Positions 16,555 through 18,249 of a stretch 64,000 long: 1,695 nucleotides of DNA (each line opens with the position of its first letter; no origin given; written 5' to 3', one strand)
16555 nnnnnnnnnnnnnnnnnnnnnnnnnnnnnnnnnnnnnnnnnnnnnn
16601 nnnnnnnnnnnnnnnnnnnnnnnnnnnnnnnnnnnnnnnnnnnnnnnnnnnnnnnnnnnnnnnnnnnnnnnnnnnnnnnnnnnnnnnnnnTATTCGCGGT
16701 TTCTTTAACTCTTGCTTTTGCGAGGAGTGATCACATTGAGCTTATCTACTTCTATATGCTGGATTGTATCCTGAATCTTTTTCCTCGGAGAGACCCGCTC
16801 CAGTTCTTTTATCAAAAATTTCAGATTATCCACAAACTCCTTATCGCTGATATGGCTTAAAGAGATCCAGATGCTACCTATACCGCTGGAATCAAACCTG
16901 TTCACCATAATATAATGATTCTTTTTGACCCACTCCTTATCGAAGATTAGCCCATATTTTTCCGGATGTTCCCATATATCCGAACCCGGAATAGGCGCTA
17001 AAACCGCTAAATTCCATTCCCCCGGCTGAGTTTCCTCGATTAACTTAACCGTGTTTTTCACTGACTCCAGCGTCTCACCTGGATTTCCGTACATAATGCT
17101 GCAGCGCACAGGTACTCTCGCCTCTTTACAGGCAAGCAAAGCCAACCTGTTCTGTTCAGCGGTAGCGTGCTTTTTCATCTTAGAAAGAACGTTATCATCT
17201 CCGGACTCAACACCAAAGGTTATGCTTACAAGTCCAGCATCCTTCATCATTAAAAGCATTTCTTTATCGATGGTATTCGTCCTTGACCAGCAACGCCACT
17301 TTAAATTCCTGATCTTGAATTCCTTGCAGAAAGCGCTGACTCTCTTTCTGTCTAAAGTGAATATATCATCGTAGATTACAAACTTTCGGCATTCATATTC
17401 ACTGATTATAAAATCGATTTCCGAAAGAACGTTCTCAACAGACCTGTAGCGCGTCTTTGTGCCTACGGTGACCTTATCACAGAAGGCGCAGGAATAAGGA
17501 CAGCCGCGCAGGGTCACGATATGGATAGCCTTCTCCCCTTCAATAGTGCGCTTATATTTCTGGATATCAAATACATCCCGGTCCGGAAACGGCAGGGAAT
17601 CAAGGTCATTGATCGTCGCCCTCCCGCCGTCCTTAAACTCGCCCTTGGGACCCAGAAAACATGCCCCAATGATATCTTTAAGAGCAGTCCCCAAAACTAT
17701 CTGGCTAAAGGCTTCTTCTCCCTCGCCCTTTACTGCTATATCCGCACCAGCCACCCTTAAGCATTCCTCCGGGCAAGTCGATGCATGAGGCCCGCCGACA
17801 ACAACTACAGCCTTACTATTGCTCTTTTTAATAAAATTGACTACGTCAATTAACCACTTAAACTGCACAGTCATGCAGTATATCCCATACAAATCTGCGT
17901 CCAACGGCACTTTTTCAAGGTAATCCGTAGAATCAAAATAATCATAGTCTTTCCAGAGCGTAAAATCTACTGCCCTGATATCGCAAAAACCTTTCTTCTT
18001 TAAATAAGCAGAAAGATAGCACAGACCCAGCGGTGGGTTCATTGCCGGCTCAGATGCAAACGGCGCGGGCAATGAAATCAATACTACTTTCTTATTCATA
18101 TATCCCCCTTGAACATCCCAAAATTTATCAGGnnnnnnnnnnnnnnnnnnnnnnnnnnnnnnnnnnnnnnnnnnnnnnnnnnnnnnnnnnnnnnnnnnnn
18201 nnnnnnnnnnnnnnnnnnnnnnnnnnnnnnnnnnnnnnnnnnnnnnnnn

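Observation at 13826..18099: Tandem array of three paralogous B12-binding radical SAM genes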

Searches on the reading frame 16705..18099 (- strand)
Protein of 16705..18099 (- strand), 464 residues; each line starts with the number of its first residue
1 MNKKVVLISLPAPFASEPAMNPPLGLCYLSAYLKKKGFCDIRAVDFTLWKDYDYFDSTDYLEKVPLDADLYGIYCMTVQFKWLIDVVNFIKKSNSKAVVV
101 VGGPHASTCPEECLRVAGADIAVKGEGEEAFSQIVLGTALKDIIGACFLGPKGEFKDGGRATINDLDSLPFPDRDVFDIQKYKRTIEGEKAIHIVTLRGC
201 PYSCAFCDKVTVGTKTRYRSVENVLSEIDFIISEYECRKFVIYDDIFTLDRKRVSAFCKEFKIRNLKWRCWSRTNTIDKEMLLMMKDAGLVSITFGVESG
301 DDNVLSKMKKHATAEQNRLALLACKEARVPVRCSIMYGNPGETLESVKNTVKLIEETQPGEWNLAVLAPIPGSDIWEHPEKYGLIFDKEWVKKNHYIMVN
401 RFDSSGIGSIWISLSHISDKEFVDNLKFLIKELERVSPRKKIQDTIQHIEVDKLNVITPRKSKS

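Call 5: search_protein_families(library=pfam, proteins=[window:16705-18099:-], max_evalue=0.01)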
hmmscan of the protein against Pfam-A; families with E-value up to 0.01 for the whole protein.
window:16705-18099:- (464 aa): 2 families
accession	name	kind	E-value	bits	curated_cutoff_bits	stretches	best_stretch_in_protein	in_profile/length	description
PF04055.27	Radical_SAM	-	3.7e-21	76.4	29.5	1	194-354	1-166/166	Radical SAM superfamily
PF02310.24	B12-binding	-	6.5e-18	65.1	32.1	1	22-134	13-120/121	B12 binding domain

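Call 6: search_protein_families(library=ncbifam, proteins=[window:16705-18099:-], max_evalue=0.01)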
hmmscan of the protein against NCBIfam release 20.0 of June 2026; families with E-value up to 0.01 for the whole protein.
window:16705-18099:- (464 aa): 34 families (the best 25 are shown)
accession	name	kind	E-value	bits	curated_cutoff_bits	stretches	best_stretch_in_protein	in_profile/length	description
TIGR03471.1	HpnJ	equivalog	3.2e-50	171.4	577.6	1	63-432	64-431/472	hopanoid biosynthesis associated radical SAM protein HpnJ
TIGR04479.1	bcpD_PhpK_rSAM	subfamily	5.2e-44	150.4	600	1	75-384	119-436/504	PhpK family radical SAM P-methyltransferase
NF050148.1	rSAM_ApyD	equivalog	3.4e-40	138.1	750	1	67-396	74-409/645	RiPP biosynthesis radical SAM protein ApyD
TIGR02026.1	BchE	equivalog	6e-37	127.6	481.35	1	19-398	18-406/497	magnesium-protoporphyrin IX monomethyl ester anaerobic oxidative cyclase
NF038361.1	rSAM_Sden_1168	equivalog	4.2e-35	121.3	575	1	82-385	156-479/560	Sden_1168 family B12-binding radical SAM P-methyltransferase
TIGR04072.2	rSAM_ladder_B12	equivalog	4.7e-35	121.1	360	1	85-358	88-350/443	lipid biosynthesis B12-binding/radical SAM protein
TIGR04013.1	B12_SAM_MJ_1487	hypoth_equivalog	9.9e-30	103.6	251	2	73-228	49-189/382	TIGR04013 family B12-binding domain/radical SAM domain-containing protein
TIGR04295.1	B12_rSAM_oligo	hypoth_equivalog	8e-29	100.6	400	1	94-397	99-401/422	TIGR04295 family B12-binding domain-containing radical SAM protein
TIGR04014.1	B12_SAM_MJ_0865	equivalog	8.1e-28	97.4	360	1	85-376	56-355/434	methyl-coenzyme M reductase glutamine C-methyltransferase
TIGR03975.1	rSAM_ocin_1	subfamily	4.3e-26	91.6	281.85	1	75-356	136-429/606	RiPP maturation radical SAM C-methyltransferase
NF033070.1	rSAM_AprD4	equivalog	6.5e-26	91.2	500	1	163-392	167-397/456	AprD4 family radical SAM diol-dehydratase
TIGR04385.1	B12_rSAM_cofa1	equivalog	7.2e-22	78.2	450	1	84-356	87-363/438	B12 lower ligand biosynthesis radical SAM protein BzaD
TIGR04367.1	HpnR_B12_rSAM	equivalog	6e-21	74.5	650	1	23-378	22-372/490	hopanoid C-3 methylase HpnR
NF033712.0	B12_rSAM_KedN5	subfamily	3.1e-17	62.1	700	1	85-350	80-363/624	KedN5 family methylcobalamin-dependent radical SAM C-methyltransferase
NF040546.1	rSAM_CUAEP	equivalog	4.4e-13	48.7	500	2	279-380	263-369/468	CUAEP/CCAEP-tail radical SAM (seleno)protein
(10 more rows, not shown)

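Call 19: search_solved_structures(query=window:16705-18099:-, max_evalue=0.001)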
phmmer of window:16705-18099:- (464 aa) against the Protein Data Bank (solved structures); distinct sequences matched with E-value up to 0.001: 7.
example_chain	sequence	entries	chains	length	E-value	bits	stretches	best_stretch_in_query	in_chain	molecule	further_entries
6fd2_B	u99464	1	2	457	9.2e-20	74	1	163-392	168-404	Putative apramycin biosynthetic oxidoreductase 4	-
9ccb_A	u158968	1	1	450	6.3e-17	64.6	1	93-377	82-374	Radical SAM core domain-containing protein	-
5ul2_A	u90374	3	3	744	2.7e-12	49.4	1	24-249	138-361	OxsB protein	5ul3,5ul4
4jc0_A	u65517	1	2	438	3.1e-08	36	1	166-367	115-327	Ribosomal protein S12 methylthiotransferase RimO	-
7kdx_A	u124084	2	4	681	1.1e-07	34.2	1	67-248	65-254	Methyltransferase TokK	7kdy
9n1b_A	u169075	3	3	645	3.5e-07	32.5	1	65-351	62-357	Radical SAM protein | Radical SAM enzyme CysS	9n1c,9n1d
2qgq_A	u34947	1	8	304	3.8e-07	32.4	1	196-367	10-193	Protein TM_1862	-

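Call 25: find_homologous_proteins(query=window:16705-18099:-, max_evalue=1e-10)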
Query window:16705-18099:- (464 aa): 2853 proteins with E <= 1e-10 among 7331 candidates; the best 120 are listed.
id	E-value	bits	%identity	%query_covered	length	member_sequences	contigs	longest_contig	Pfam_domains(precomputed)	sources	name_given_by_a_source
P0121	0.0e+0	1074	100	100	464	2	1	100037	PF04055.28,PF02310.25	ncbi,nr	ncbi:MAG: radical SAM protein [Candidatus Omnitrophica bacterium]|nr:radical SAM protein [Candidatus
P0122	6.6e-282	953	87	99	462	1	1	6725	PF04055.28,PF02310.25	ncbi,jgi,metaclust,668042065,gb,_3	metaclust:\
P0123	5.9e-249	845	77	100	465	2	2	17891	PF04055.28,PF02310.25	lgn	-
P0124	7.7e-233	791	72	98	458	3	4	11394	PF04055.28,PF02310.25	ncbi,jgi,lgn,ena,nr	ncbi:B12-binding domain-containing radical SAM protein [Patescibacteria group bacterium]|nr:B12-bind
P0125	2.4e-230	783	73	98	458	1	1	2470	PF04055.28,PF02310.25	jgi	jgi:anaerobic magnesium-protoporphyrin IX monomethyl ester cyclase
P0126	7.6e-230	782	72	98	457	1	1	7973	PF04055.28,PF02310.25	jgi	-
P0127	9.1e-229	778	72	98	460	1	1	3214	PF04055.28,PF02310.25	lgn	-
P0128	3.0e-228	776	70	98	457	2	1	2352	PF04055.28,PF02310.25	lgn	-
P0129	1.4e-225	767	71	98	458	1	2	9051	PF04055.28,PF02310.25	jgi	jgi:anaerobic magnesium-protoporphyrin IX monomethyl ester cyclase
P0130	3.0e-221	753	70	98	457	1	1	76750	PF04055.28,PF02310.25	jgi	jgi:radical SAM superfamily enzyme YgiQ (UPF0313 family)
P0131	3.0e-218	743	69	98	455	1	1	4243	PF04055.28,PF02310.25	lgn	-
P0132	4.8e-218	743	69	98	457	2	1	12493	PF04055.28,PF02310.25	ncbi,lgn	ncbi:MAG: radical SAM protein [Candidatus Omnitrophota bacterium]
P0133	2.7e-215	734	69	98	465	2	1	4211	PF04055.28,PF02310.25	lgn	-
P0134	7.7e-212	722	69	94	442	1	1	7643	PF04055.28,PF02310.25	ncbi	-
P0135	2.8e-198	677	63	97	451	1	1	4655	PF04055.28,PF02310.25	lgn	-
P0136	3.3e-195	667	64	94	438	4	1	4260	PF04055.28,PF02310.25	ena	-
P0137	3.0e-191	654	83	72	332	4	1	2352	PF04055.28,PF02310.25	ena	-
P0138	1.6e-181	622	57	97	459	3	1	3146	PF04055.28,PF02310.25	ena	-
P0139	5.1e-174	597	56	98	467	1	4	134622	PF04055.28,PF02310.25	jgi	-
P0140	1.9e-173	596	56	97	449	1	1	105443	PF04055.28,PF02310.25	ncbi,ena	-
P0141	4.2e-171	588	57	97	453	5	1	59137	PF04055.28,PF02310.25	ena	-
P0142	2.9e-168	579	55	97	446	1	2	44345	PF04055.28,PF02310.25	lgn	-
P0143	8.1e-168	577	55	97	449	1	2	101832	PF04055.28,PF02310.25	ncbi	-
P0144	2.7e-166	572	55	97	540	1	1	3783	PF04055.28,PF02310.25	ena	-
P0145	9.2e-165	567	55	97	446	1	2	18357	PF04055.28,PF02310.25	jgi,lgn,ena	-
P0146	3.8e-164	565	55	97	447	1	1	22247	PF04055.28,PF02310.25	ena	-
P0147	1.1e-162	560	56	97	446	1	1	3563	PF04055.28,PF02310.25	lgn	-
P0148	3.0e-161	555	55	96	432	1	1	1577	PF04055.28,PF02310.25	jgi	jgi:radical SAM superfamily enzyme YgiQ (UPF0313 family)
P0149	2.3e-160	552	52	97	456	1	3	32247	PF04055.28,PF02310.25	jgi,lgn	-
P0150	3.3e-160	552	53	98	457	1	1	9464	PF04055.28,PF02310.25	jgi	-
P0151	7.9e-160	551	54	96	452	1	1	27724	PF04055.28,PF02310.25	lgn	-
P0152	1.4e-158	547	55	97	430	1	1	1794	PF04055.28,PF02310.25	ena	-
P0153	7.7e-158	544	50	98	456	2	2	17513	PF04055.28,PF02310.25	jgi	-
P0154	8.9e-158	544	53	97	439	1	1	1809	PF04055.28,PF02310.25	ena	-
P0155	5.8e-156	538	53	97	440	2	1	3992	PF04055.28,PF02310.25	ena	-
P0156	1.1e-155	537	51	98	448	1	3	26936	PF04055.28,PF02310.25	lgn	-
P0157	1.3e-155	537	54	97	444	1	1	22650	PF04055.28,PF02310.25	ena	-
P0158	5.0e-155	535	54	98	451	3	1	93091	PF04055.28,PF02310.25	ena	-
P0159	1.7e-154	533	54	97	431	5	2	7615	PF04055.28,PF02310.25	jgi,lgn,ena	-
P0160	3.4e-154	532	53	97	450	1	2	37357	PF04055.28,PF02310.25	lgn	-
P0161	4.0e-154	532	52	98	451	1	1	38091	PF04055.28,PF02310.25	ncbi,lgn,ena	-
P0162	4.7e-154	532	54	97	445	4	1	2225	PF04055.28,PF02310.25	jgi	jgi:anaerobic magnesium-protoporphyrin IX monomethyl ester cyclase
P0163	3.4e-153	529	52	97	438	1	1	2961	PF04055.28,PF02310.25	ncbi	-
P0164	5.5e-153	528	51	97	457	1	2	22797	PF04055.28,PF02310.25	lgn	-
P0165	7.7e-153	528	52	97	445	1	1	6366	PF04055.28,PF02310.25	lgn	-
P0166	4.0e-152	525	51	97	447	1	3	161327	PF04055.28,PF02310.25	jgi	jgi:radical SAM superfamily enzyme YgiQ (UPF0313 family)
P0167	4.6e-152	525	54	97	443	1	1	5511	PF04055.28,PF02310.25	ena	-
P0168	1.1e-151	524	51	98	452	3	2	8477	PF04055.28,PF02310.25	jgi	jgi:radical SAM superfamily enzyme YgiQ (UPF0313 family)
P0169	5.6e-151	522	50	97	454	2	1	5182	PF04055.28,PF02310.25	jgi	-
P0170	2.3e-150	520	52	97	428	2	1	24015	PF04055.28,PF02310.25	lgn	-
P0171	3.3e-150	519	52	94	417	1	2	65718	PF04055.28,PF02310.25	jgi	jgi:radical SAM superfamily enzyme YgiQ (UPF0313 family)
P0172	4.9e-150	518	52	98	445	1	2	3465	PF04055.28,PF02310.25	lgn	-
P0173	5.1e-150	518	52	97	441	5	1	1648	PF04055.28,PF02310.25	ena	-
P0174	6.0e-150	518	51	98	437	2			PF04055.28,PF02310.25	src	-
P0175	8.2e-149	514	51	96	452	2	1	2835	PF04055.28,PF02310.25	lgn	-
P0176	1.2e-148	514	50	97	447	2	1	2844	PF04055.28,PF02310.25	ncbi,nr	ncbi:B12-binding domain-containing radical SAM protein [Patescibacteria group bacterium]|nr:B12-bind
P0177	2.4e-148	513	50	98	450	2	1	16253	PF04055.28,PF02310.25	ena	-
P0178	3.4e-148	512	50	97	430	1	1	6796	PF04055.28,PF02310.25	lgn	-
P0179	3.8e-148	512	50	97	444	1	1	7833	PF04055.28,PF02310.25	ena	-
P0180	4.0e-148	512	52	97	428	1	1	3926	PF04055.28,PF02310.25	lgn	-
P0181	4.0e-148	512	52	97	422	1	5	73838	PF04055.28,PF02310.25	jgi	jgi:radical SAM superfamily enzyme YgiQ (UPF0313 family)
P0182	5.0e-148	512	50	97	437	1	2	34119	PF04055.28,PF02310.25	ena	-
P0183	8.0e-148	511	51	97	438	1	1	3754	PF04055.28,PF02310.25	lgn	-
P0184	1.9e-147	510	53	97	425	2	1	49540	PF04055.28,PF02310.25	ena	-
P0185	3.8e-147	509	51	98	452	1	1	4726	PF04055.28,PF02310.25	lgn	-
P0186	5.3e-147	508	54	97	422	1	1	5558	PF04055.28,PF02310.25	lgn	-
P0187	7.0e-146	505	51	97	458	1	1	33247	PF04055.28,PF02310.25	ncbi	-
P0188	1.4e-144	500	50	97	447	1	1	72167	PF04055.28,PF02310.25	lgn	-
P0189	2.4e-144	500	53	96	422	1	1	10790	PF04055.28,PF02310.25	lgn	-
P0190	2.4e-144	500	50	98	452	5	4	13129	PF04055.28,PF02310.25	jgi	-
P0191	2.9e-144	499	50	97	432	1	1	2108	PF04055.28,PF02310.25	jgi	jgi:radical SAM superfamily enzyme YgiQ (UPF0313 family)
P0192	3.4e-144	499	51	97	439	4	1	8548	PF04055.28,PF02310.25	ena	-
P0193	9.6e-144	498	51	97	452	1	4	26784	PF04055.28,PF02310.25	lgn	-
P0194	1.4e-143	497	49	96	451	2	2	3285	PF04055.28,PF02310.25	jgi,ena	-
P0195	3.2e-143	496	51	98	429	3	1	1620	PF04055.28,PF02310.25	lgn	-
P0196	7.5e-142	491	48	98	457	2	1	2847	PF04055.28,PF02310.25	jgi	-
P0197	8.6e-141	488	50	96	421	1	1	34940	PF04055.28,PF02310.25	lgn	-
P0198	1.2e-140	487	50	94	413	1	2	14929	PF04055.28,PF02310.25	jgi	jgi:radical SAM superfamily enzyme YgiQ (UPF0313 family)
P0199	1.2e-140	487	48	97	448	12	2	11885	PF04055.28,PF02310.25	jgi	-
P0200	1.8e-140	487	49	97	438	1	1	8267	PF04055.28,PF02310.25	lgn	-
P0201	1.9e-140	487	50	97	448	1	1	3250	PF04055.28,PF02310.25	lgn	-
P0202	3.5e-140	486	50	98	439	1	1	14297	PF04055.28,PF02310.25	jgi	-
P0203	1.1e-139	484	50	97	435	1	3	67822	PF04055.28,PF02310.25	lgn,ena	-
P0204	2.2e-139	483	49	96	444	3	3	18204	PF04055.28,PF02310.25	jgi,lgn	jgi:anaerobic magnesium-protoporphyrin IX monomethyl ester cyclase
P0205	5.8e-139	482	49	97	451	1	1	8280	PF04055.28,PF02310.25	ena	-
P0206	7.0e-139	482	49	97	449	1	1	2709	PF04055.28,PF02310.25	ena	-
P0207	1.1e-138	481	51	93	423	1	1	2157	PF04055.28,PF02310.25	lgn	-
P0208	1.9e-138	480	50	97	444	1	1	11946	PF04055.28,PF02310.25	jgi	jgi:radical SAM superfamily enzyme YgiQ (UPF0313 family)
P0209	4.2e-137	476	50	96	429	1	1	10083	PF04055.28,PF02310.25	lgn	-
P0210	9.8e-137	475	50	96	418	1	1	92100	PF04055.28,PF02310.25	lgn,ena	-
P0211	9.8e-136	471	48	97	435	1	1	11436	PF04055.28,PF02310.25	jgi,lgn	-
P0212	3.1e-135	470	50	97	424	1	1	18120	PF04055.28,PF02310.25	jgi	jgi:anaerobic magnesium-protoporphyrin IX monomethyl ester cyclase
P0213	3.9e-135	469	48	97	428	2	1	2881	PF04055.28,PF02310.25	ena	-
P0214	7.9e-135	468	50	97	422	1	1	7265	PF04055.28,PF02310.25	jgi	jgi:anaerobic magnesium-protoporphyrin IX monomethyl ester cyclase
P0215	4.2e-134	466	48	97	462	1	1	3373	PF04055.28,PF02310.25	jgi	-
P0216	7.5e-134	465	47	97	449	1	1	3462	PF04055.28,PF02310.25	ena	-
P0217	1.2e-133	464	48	96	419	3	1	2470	PF04055.28,PF02310.25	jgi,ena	-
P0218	2.8e-133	463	49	96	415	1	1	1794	PF04055.28,PF02310.25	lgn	-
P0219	6.7e-133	462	48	96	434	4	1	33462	PF04055.28,PF02310.25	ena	-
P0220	3.9e-132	459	47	96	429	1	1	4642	PF04055.28,PF02310.25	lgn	-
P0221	4.1e-131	456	45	97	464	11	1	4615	PF04055.28,PF02310.25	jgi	-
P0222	8.9e-131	455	48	97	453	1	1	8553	PF04055.28,PF02310.25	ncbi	-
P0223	1.2e-130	455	48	96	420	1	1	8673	PF04055.28,PF02310.25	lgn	-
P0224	1.2e-129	451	50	94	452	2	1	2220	PF04055.28,PF02310.25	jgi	-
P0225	2.6e-129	450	50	95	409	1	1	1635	PF04055.28,PF02310.25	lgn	-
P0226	4.5e-129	449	46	97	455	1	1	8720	PF04055.28,PF02310.25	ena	-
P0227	2.2e-128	447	45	97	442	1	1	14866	PF04055.28,PF02310.25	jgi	-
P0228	3.0e-128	447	49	96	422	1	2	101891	PF04055.28,PF02310.25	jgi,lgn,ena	jgi:radical SAM superfamily enzyme YgiQ (UPF0313 family)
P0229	1.8e-127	444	48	97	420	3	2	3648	PF04055.28,PF02310.25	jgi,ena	-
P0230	2.5e-126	440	48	93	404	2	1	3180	PF04055.28,PF02310.25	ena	-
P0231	4.9e-126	439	44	98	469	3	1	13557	PF04055.28,PF02310.25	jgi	jgi:radical SAM superfamily enzyme YgiQ (UPF0313 family)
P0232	8.1e-126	439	55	77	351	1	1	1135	PF04055.28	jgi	jgi:radical SAM superfamily enzyme YgiQ (UPF0313 family)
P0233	1.1e-125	438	45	97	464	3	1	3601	PF04055.28,PF02310.25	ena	-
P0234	2.3e-125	437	47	97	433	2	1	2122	PF04055.28,PF02310.25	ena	-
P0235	3.1e-125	437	47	97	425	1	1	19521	PF04055.28,PF02310.25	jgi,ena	-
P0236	2.4e-123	430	45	97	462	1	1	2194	PF04055.28,PF02310.25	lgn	-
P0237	6.6e-123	429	47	97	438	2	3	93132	PF04055.28,PF02310.25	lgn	-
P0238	2.9e-122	427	45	97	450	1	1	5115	PF04055.28,PF02310.25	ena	-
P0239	3.3e-122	427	44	97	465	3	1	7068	PF04055.28,PF02310.25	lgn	-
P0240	5.3e-121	423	46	93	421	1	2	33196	PF04055.28,PF02310.25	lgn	-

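Call 27: find_encoding_contigs(protein=P0130, flank=10000, max_places=1)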
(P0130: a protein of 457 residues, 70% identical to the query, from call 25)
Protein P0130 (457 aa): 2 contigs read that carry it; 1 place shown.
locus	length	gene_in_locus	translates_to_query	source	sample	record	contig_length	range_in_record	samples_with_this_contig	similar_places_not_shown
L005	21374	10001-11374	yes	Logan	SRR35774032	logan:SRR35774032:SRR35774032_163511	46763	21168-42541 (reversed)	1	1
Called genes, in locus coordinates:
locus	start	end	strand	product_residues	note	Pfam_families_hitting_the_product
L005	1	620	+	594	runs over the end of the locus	PF02543:Carbam_trans_N, PF16861:Carbam_trans_C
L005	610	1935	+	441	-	PF01210:NAD_Gly3P_dh_N (weak), PF02558:ApbA (faint), PF02737:3HCDH_N (weak), PF03446:NAD_binding_2, PF03721:UDPG_MGDP_dh_N, PF03807:F420_oxidored (faint), PF00984:UDPG_MGDP_dh, PF03720:UDPG_MGDP_dh_C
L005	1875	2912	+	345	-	PF01073:3Beta_HSD, PF01370:Epimerase, PF02719:Polysacc_synt_2 (faint), PF04321:RmlD_sub_bind (weak), PF16363:GDP_Man_Dehyd, PF13460:NAD_binding_10 (weak), PF07993:NAD_binding_4 (weak)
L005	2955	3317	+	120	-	PF13366:PDDEXK_3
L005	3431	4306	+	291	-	PF01040:UbiA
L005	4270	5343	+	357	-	PF01073:3Beta_HSD, PF01370:Epimerase, PF02719:Polysacc_synt_2 (faint), PF05368:NmrA (weak), PF16363:GDP_Man_Dehyd, PF04321:RmlD_sub_bind, PF07993:NAD_binding_4, PF13460:NAD_binding_10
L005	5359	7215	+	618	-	PF02366:PMT (weak), PF13231:PMT_2 (weak)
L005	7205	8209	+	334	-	PF00535:Glycos_transf_2, PF10111:Glyco_tranf_2_2, PF13641:Glyco_tranf_2_3, PF13632:Glyco_trans_2_3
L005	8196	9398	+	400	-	PF00534:Glycos_transf_1, PF13692:Glyco_trans_1_4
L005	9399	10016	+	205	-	PF13489:Methyltransf_23, PF13679:Methyltransf_32 (weak), PF05175:MTS (weak), PF07021:MetW, PF13847:Methyltransf_31, PF08241:Methyltransf_11, PF08242:Methyltransf_12, PF13649:Methyltransf_25, +1 more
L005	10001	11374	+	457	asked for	PF02310:B12-binding, PF04055:Radical_SAM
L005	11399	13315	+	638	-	PF13522:GATase_6, PF13537:GATase_7, PF00733:Asn_synthase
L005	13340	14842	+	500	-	PF02310:B12-binding, PF13353:Fer4_12 (faint), PF04055:Radical_SAM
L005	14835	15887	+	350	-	PF01073:3Beta_HSD, PF01370:Epimerase, PF02719:Polysacc_synt_2, PF04321:RmlD_sub_bind, PF16363:GDP_Man_Dehyd, PF13460:NAD_binding_10, PF07993:NAD_binding_4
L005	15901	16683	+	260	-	PF08003:Methyltransf_9 (weak), PF13489:Methyltransf_23, PF01209:Ubie_methyltran, PF13847:Methyltransf_31, PF08241:Methyltransf_11, PF08242:Methyltransf_12, PF13649:Methyltransf_25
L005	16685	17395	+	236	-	PF13489:Methyltransf_23, PF13847:Methyltransf_31 (weak), PF08241:Methyltransf_11, PF03269:DUF268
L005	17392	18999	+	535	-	PF02310:B12-binding, PF04055:Radical_SAM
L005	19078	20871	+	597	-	PF19830:DUF6311 (weak)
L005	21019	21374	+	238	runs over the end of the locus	PF08843:AbiEii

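Call 28: find_encoding_contigs(protein=P0139, flank=10000, max_places=1)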
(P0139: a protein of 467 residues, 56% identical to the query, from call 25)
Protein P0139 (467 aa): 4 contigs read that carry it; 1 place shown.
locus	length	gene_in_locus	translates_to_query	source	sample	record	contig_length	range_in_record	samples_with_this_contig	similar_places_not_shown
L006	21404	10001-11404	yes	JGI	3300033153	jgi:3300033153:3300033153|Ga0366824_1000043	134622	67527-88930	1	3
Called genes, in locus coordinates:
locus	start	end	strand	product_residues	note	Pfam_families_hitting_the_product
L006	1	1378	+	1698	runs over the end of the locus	PF10528:GLEYA (weak)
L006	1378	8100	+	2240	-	-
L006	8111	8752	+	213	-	-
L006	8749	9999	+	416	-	PF03721:UDPG_MGDP_dh_N, PF00984:UDPG_MGDP_dh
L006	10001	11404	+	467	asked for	PF02310:B12-binding, PF04055:Radical_SAM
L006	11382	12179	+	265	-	PF02540:NAD_synthase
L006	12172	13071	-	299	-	PF00534:Glycos_transf_1 (weak)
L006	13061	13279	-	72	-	-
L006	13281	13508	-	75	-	-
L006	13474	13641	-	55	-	-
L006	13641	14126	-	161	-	-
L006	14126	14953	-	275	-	PF12705:PDDEXK_1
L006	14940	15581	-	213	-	-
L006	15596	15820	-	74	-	-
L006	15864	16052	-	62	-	-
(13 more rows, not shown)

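Call 29: find_encoding_contigs(protein=P0124, flank=10000, max_places=2)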
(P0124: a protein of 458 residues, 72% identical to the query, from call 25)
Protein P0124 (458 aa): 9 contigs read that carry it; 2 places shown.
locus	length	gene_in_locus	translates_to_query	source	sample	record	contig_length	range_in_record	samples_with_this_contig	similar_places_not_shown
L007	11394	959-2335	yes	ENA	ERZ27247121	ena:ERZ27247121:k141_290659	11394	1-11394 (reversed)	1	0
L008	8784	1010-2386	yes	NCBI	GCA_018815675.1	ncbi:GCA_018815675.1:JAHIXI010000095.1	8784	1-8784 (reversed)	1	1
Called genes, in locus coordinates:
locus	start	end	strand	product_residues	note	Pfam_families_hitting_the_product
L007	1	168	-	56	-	?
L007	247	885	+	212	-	-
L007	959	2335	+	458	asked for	PF02310:B12-binding, PF04055:Radical_SAM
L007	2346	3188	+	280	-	PF13489:Methyltransf_23, PF01209:Ubie_methyltran (weak), PF02353:CMAS (weak), PF13847:Methyltransf_31, PF08241:Methyltransf_11, PF08242:Methyltransf_12, PF09445:Methyltransf_15, PF13649:Methyltransf_25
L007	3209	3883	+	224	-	PF00535:Glycos_transf_2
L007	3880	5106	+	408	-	PF03721:UDPG_MGDP_dh_N, PF03720:UDPG_MGDP_dh_C (faint), PF00984:UDPG_MGDP_dh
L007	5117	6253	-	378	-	-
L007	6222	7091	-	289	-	PF08241:Methyltransf_11 (faint), PF13649:Methyltransf_25 (faint)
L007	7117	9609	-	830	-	PF13489:Methyltransf_23 (faint), PF00534:Glycos_transf_1 (weak), PF13692:Glyco_trans_1_4 (weak), PF08241:Methyltransf_11, PF13649:Methyltransf_25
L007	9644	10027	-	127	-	-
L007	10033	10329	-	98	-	-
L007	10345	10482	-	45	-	-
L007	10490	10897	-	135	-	-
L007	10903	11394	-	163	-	?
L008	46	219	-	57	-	-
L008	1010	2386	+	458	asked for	PF02310:B12-binding, PF04055:Radical_SAM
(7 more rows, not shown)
